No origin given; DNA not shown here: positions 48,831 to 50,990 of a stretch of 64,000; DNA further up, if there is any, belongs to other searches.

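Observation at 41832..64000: PUL that combines rhamnosidase and other glycosidases with three different secreted phosphoesterases; possible phosphodiester-containing glycan target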

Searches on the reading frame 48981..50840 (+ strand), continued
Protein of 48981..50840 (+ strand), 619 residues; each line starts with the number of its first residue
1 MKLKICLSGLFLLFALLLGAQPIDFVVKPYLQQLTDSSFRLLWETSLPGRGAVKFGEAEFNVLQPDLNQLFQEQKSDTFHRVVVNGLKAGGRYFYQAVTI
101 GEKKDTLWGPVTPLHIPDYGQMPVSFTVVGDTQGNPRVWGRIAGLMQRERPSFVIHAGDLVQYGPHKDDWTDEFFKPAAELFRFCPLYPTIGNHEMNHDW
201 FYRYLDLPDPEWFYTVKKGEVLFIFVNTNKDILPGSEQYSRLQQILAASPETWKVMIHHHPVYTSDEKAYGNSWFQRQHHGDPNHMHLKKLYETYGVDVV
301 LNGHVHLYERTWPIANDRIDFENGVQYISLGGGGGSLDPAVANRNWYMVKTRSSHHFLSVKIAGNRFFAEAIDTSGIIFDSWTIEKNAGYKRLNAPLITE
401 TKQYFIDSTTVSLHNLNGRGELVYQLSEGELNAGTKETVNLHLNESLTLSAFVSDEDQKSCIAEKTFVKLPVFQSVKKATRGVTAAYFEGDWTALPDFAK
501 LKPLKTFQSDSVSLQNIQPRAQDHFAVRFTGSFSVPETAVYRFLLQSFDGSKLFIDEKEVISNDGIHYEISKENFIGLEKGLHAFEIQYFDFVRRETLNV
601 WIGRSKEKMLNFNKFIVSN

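Call 45: find_encoding_contigs(protein=P0150, flank=10000, max_places=1)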
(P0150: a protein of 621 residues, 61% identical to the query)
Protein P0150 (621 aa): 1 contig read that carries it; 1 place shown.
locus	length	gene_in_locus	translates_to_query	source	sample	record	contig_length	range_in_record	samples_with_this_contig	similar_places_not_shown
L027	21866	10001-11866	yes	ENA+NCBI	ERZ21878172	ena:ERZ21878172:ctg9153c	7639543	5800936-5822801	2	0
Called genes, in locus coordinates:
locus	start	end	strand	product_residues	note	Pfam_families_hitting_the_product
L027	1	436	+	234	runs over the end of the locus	-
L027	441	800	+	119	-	PF02627:CMD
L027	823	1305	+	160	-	-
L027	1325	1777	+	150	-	PF00583:Acetyltransf_1, PF13673:Acetyltransf_10, PF13508:Acetyltransf_7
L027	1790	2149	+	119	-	PF07366:SnoaL, PF12680:SnoaL_2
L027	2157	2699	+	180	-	PF13302:Acetyltransf_3, PF13420:Acetyltransf_4, PF00583:Acetyltransf_1, PF13508:Acetyltransf_7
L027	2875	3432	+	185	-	PF04542:Sigma70_r2, PF08281:Sigma70_r4_2, PF04545:Sigma70_r4, PF13384:HTH_23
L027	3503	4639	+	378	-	PF04773:FecR, PF16344:FecR_C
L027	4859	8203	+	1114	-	PF07660:STN (weak), PF13620:CarboxypepD_reg, PF13715:CarbopepD_reg_2, PF07715:Plug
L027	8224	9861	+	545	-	PF12741:SusD-like, PF12771:SusD-like_2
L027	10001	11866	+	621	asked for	PF00149:Metallophos, PF07691:PA14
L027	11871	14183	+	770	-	PF22680:Glyco_hydro_123_N_2, PF13320:GH123_cat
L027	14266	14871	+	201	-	-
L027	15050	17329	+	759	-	PF17678:Glyco_hydro_92N, PF07971:Glyco_hydro_92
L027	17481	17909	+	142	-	-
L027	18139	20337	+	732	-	PF17678:Glyco_hydro_92N, PF07971:Glyco_hydro_92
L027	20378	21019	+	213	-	PF04542:Sigma70_r2, PF08281:Sigma70_r4_2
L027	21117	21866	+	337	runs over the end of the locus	PF04773:FecR, PF16344:FecR_C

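Call 46: find_encoding_contigs(protein=P0178, flank=10000, max_places=1)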
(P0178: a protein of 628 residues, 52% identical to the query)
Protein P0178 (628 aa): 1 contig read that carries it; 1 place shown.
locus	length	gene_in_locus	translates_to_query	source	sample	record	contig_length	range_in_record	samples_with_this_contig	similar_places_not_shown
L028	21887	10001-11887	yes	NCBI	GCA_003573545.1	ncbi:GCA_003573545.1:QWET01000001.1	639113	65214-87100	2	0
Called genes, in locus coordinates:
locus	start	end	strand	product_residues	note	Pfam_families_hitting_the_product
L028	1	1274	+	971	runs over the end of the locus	PF07953:Toxin_R_bind_N (faint), PF13385:Laminin_G_3, PF18962:Por_Secre_tail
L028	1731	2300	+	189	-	PF04542:Sigma70_r2, PF08281:Sigma70_r4_2, PF04545:Sigma70_r4, PF13384:HTH_23 (weak)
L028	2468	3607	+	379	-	PF04773:FecR, PF16344:FecR_C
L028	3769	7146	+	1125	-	PF07660:STN (faint), PF13620:CarboxypepD_reg, PF13715:CarbopepD_reg_2, PF07715:Plug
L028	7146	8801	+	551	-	PF12741:SusD-like, PF12771:SusD-like_2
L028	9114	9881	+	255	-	PF02585:PIG-L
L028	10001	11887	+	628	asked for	PF00149:Metallophos, PF07691:PA14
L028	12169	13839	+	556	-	-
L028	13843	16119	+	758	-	PF19543:GH123_N (weak), PF22680:Glyco_hydro_123_N_2, PF13320:GH123_cat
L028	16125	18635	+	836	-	PF14498:Glyco_hyd_65N_2, PF22124:Glyco_hydro_95_cat, PF21307:Glyco_hydro_95_C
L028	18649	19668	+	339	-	PF00326:Peptidase_S9 (weak)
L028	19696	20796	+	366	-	-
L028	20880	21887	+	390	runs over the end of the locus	PF16656:Pur_ac_phosph_N (faint), PF00149:Metallophos, PF12850:Metallophos_2 (faint)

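Call 47: find_encoding_contigs(protein=P0203, flank=10000, max_places=1)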
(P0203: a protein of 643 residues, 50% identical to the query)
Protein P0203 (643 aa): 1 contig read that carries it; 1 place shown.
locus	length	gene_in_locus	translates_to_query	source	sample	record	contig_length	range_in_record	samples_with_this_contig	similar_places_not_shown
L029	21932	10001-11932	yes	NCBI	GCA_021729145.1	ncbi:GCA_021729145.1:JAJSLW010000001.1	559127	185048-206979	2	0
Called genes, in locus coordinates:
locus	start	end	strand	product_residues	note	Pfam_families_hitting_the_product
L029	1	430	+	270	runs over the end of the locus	PF03372:Exo_endo_phos, PF23226:Exo_endo_phos_PGAP2IP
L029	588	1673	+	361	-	-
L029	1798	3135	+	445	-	PF05598:DUF772, PF13751:DDE_Tnp_1_6 (weak)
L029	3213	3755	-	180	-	PF07638:Sigma70_ECF (weak), PF04542:Sigma70_r2, PF08281:Sigma70_r4_2, PF00196:GerE, PF04545:Sigma70_r4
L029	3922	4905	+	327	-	PF04773:FecR, PF16344:FecR_C (weak)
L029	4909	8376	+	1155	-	PF13620:CarboxypepD_reg, PF13715:CarbopepD_reg_2, PF07715:Plug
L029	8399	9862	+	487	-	PF14322:SusD-like_3, PF07980:SusD_RagB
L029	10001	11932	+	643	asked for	PF16656:Pur_ac_phosph_N (weak), PF00149:Metallophos, PF07691:PA14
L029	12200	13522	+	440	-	-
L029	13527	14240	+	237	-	PF07947:YhhN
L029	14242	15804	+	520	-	-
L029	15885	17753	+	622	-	-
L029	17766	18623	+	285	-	PF03009:GDPD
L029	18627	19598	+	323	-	-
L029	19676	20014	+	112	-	PF07971:Glyco_hydro_92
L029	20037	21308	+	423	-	-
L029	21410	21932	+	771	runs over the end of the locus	PF22680:Glyco_hydro_123_N_2, PF19543:GH123_N (weak), PF13320:GH123_cat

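Call 63: predict_structure(alignment_id=A3)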
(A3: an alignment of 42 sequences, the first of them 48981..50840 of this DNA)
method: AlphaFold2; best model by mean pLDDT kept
length: 619 residues; sequences in the alignment: 42
mean_pLDDT: 90.1   pTM: 0.87
mean pLDDT of the five models: 90.1, 90.0, 89.5, 88.3, 87.8
residues with pLDDT >= 90: 430; 70-90: 151; 50-70: 38; < 50: 0
segments of 3 or more residues with pLDDT < 50: none
pLDDT, mean of each block of 10 residues (from residue 1): 70 64 90 94 96 93 86 94 95 96 90 93 96 96 97 96 96 97 96 92 84 91 93 85 95 96 79 64 87 96 93 92 94 85 72 95 96 97 93 94 93 95 92 92 96 93 95 90 91 85 91 84 84 95 89 94 79 93 95 81 87 87
secondary structure, 60 per line:
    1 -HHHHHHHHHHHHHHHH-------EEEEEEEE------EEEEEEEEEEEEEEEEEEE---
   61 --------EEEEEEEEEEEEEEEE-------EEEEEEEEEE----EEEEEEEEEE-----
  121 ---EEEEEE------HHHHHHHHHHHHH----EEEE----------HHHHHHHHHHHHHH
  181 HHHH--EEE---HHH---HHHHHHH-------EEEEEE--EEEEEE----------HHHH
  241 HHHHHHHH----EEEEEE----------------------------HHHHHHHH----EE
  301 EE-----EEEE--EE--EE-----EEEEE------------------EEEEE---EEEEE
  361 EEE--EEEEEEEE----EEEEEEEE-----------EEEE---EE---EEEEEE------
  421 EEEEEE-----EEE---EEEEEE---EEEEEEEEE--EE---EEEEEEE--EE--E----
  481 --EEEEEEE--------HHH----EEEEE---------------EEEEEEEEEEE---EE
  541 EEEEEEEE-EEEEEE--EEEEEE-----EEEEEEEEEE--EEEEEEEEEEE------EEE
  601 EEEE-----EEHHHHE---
elements in order: H2-17 E25-32 E39-57 E69-84 E92-101 E106-115 E124-129 H136-148 E153-156 H167-184 E187-189 H199-205 E213-218 E221-226 H237-248 E253-258 H287-294 E299-302 E308-311 E325-329 E348-352 E356-363 E366-373 E378-385 E397-400 E409-414 E421-426 E432-434 E438-443 E447-455 E463-469 E483-489 E505-509 E525-535 E539-548 E550-555 E558-563 E569-578 E581-591 E598-604 H612-615

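Call 66: fold_search(model_id=the predicted structure, library=pdb)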
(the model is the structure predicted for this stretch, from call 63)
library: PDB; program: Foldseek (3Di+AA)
matches with E <= 10: 1855; with E <= 0.001: 209
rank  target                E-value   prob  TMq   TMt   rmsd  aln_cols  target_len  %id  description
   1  3zk4_C                8.0e-21  1.00  0.50  0.54   4.2       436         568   18  Structure of purple acid phosphatase PPD1 isolated from yellow lupin (Lupinus luteus) seeds (released 2014-01-29)
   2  3zk4_B                9.9e-21  1.00  0.50  0.54   4.3       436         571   18  Structure of purple acid phosphatase PPD1 isolated from yellow lupin (Lupinus luteus) seeds (released 2014-01-29)
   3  3zk4_A                1.7e-20  1.00  0.50  0.55   4.2       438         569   19  Structure of purple acid phosphatase PPD1 isolated from yellow lupin (Lupinus luteus) seeds (released 2014-01-29)
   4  6gj2_A                3.7e-19  1.00  0.44  0.53   9.3       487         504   18  PURPLE ACID PHYTASE FROM WHEAT ISOFORM B2 - COMPLEX WITH INOSITOL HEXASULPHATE (released 2019-11-27)
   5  6gj9_A                3.7e-19  1.00  0.44  0.53   9.3       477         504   19  PURPLE ACID PHYTASE FROM WHEAT ISOFORM B2 - REGENERATION COMPLEX (released 2019-11-27)
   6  6gja_A                6.1e-19  1.00  0.46  0.57   8.6       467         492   19  PURPLE ACID PHYTASE FROM WHEAT ISOFORM B2 - H229A MUTANT (released 2019-11-27)
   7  6git_A                8.9e-19  1.00  0.44  0.53   9.2       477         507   18  PURPLE ACID PHYTASE FROM WHEAT ISOFORM B2 - PRODUCT COMPLEX (released 2019-11-27)
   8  4dsy_A                1.1e-18  1.00  0.47  0.66   5.9       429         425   18  Crystal structure of red kidney bean purple acid phosphatase in complex with Maybridge fragment CC24201 (released 2012-09-19)
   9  1kbp_A                1.5e-18  1.00  0.49  0.69   5.2       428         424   18  KIDNEY BEAN PURPLE ACID PHOSPHATASE (released 1996-10-14)
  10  4dhl_A                1.6e-18  1.00  0.47  0.66   5.9       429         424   18  Crystal structure of red kidney bean purple acid phosphatase in complex with Maybridge fragment MO07123 (released 2012-12-12)
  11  4dhl_C                1.6e-18  1.00  0.47  0.66   5.9       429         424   18  Crystal structure of red kidney bean purple acid phosphatase in complex with Maybridge fragment MO07123 (released 2012-12-12)
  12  6giz_A                2.1e-18  1.00  0.44  0.54   9.1       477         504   19  PURPLE ACID PHYTASE FROM WHEAT ISOFORM B2 - SUBSTRATE COMPLEX (released 2019-11-27)
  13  6hwr_D                2.4e-18  1.00  0.46  0.65   6.0       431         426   18  Red kidney bean purple acid phosphatase in complex with adenosine divanadate (released 2019-04-03)
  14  6hwr_C                2.4e-18  1.00  0.45  0.64   6.9       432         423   19  Red kidney bean purple acid phosphatase in complex with adenosine divanadate (released 2019-04-03)
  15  4dsy_B                3.6e-18  1.00  0.47  0.66   5.8       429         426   19  Crystal structure of red kidney bean purple acid phosphatase in complex with Maybridge fragment CC24201 (released 2012-09-19)
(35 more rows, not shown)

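Call 69: search_solved_structures(query=L006:15302-17074:+, max_evalue=1)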
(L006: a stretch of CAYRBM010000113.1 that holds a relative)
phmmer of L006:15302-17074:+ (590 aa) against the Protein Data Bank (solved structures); distinct sequences matched with E-value up to 1: 5.
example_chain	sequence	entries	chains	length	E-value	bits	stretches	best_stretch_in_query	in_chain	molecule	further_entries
5thx_A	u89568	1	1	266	0.098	14.3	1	273-330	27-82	Ferredoxin--NADP reductase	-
6a0j_A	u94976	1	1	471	0.15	13.7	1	393-428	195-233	Cyclic maltosyl-maltose hydrolase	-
5zxg_A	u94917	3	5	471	0.28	12.8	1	393-428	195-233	Cyclic maltosyl-maltose hydrolase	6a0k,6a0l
6g52_I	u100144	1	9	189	0.57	11.8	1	322-385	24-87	Metal transporter CNNM4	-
7pbk_A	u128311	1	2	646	1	11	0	273-333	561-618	DNA polymerase I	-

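Call 70: search_protein_families(library=pfam, proteins=[L006:15302-17074:+, L028:12169-13839:+, L026:16495-18186:+, L026:18373-20694:+, L029:12200-13522:+, L029:14242-15804:+, L029:18627-19598:+, L029:20037-21308:+, L028:19696-20796:+], max_evalue=1)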
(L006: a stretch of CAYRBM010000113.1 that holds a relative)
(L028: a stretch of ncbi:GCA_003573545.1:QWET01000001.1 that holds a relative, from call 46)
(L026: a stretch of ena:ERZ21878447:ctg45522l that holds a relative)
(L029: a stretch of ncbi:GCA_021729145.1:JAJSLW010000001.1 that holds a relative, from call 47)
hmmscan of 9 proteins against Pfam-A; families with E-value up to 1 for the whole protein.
L006:15302-17074:+ (590 aa): 0 families

L028:12169-13839:+ (556 aa): 0 families

L026:16495-18186:+ (563 aa): 0 families

L026:18373-20694:+ (773 aa): 3 families
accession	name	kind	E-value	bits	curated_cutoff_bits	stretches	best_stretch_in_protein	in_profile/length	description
PF22422.2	MGH1-like_GH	-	0.025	14.6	27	1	387-439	55-107/356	Mannosylglycerate hydrolase MGH1-like glycoside hydrolase domain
PF13374.12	TPR_10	-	0.055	14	27.5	1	591-618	1-28/42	Tetratricopeptide repeat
PF13424.12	TPR_12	-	0.12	13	30.1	1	587-619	40-72/77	Tetratricopeptide repeat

L029:12200-13522:+ (440 aa): 3 families
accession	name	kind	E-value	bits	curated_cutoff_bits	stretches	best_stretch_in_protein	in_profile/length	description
PF05048.19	NosD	-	0.0002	21.3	23.6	1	276-434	21-165/212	Periplasmic copper-binding protein (NosD)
PF12708.12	Pect-lyase_RHGA_epim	-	0.00057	20.2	27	1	346-435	97-179/213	Rhamnogalacturonase A/epimerase, pectate lyase-like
PF03718.19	Glyco_hydro_49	-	0.24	11.9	27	0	370-417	27-70/118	Glycosyl hydrolase family 49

L029:14242-15804:+ (520 aa): 1 family
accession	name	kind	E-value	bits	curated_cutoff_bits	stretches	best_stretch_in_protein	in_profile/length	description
PF00754.31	F5_F8_type_C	-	0.0097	16.5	28.2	0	204-226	60-82/127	F5/8 type C domain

L029:18627-19598:+ (323 aa): 3 families
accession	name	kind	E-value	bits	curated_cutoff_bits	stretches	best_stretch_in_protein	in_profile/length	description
PF00251.26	Glyco_hydro_32N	-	0.00038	20.5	22.1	1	204-244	12-57/307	Glycosyl hydrolases family 32 N-terminal domain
PF04616.20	Glyco_hydro_43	-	0.00056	19.8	32.2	1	102-132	17-47/288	Glycosyl hydrolases family 43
PF15398.11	DUF4619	-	0.097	12.6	31.7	1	252-310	176-236/296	Domain of unknown function (DUF4619)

L029:20037-21308:+ (423 aa): 0 families

L028:19696-20796:+ (366 aa): 0 families

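Call 73: find_encoding_contigs(protein=P0231, flank=10000, max_places=1)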
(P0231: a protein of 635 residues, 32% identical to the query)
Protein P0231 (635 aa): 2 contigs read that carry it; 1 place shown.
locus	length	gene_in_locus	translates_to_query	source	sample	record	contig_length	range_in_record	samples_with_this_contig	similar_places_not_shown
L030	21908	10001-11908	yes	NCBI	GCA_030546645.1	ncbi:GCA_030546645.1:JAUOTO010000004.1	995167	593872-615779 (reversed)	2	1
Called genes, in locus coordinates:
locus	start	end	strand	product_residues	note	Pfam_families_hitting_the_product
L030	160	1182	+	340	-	-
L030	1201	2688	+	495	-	PF03062:MBOAT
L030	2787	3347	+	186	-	PF04542:Sigma70_r2 (weak), PF08281:Sigma70_r4_2, PF04545:Sigma70_r4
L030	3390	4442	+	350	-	PF04773:FecR, PF16344:FecR_C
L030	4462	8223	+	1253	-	PF13620:CarboxypepD_reg (weak), PF13715:CarbopepD_reg_2, PF07715:Plug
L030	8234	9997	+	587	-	PF12771:SusD-like_2, PF12741:SusD-like, PF12771:SusD-like_2, PF12741:SusD-like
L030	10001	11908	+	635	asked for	PF16656:Pur_ac_phosph_N, PF00149:Metallophos, PF13290:CHB_HEX_C_1, PF13287:Fn3_assoc, PF07691:PA14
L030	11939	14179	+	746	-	-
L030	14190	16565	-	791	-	PF12704:MacB_PCD, PF02687:FtsX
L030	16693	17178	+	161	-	-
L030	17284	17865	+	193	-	PF04542:Sigma70_r2, PF08281:Sigma70_r4_2, PF04545:Sigma70_r4 (weak)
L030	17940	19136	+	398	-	PF04773:FecR, PF16344:FecR_C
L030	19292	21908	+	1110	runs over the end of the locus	PF13620:CarboxypepD_reg, PF13715:CarbopepD_reg_2, PF07715:Plug, PF00593:TonB_dep_Rec_b-barrel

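Call 74: find_encoding_contigs(protein=P0201, flank=10000, max_places=1)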
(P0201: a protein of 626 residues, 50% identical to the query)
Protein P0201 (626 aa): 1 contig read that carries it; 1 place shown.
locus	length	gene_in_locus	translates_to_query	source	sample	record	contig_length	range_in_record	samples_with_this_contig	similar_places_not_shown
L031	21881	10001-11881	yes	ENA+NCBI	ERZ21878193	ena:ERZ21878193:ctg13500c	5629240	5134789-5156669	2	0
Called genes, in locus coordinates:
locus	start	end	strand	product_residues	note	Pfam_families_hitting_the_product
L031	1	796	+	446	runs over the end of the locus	PF02881:SRP54_N, PF06414:Zeta_toxin (weak), PF00448:SRP54, PF13207:AAA_17 (weak), PF02978:SRP_SPB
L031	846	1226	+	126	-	PF13366:PDDEXK_3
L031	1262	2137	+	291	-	PF00763:THF_DHG_CYH, PF02882:THF_DHG_CYH_C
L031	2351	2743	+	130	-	PF11680:DUF3276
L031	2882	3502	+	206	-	PF07638:Sigma70_ECF (faint), PF04542:Sigma70_r2, PF04545:Sigma70_r4, PF08281:Sigma70_r4_2, PF00196:GerE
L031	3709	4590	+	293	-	PF04773:FecR, PF16344:FecR_C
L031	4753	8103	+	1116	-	PF13620:CarboxypepD_reg, PF13715:CarbopepD_reg_2, PF07715:Plug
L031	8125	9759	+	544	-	PF12741:SusD-like, PF12771:SusD-like_2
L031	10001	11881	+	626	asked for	PF00149:Metallophos, PF07691:PA14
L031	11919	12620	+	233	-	PF07947:YhhN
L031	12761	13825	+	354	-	-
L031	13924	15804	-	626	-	PF00005:ABC_tran, PF02463:SMC_N (faint), PF13555:AAA_29 (faint), PF01926:MMR_HSR1 (faint), PF13304:AAA_21 (faint), PF12848:ABC_tran_Xtn, PF00005:ABC_tran, PF16326:ABC_tran_CTD, +1 more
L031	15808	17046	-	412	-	PF00144:Beta-lactamase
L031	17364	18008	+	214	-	PF00730:HhH-GPD, PF00633:HHH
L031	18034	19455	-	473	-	PF00282:Pyridoxal_deC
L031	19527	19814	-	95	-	PF00708:Acylphosphatase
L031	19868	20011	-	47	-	-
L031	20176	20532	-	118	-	-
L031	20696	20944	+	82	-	-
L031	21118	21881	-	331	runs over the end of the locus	PF02424:ApbE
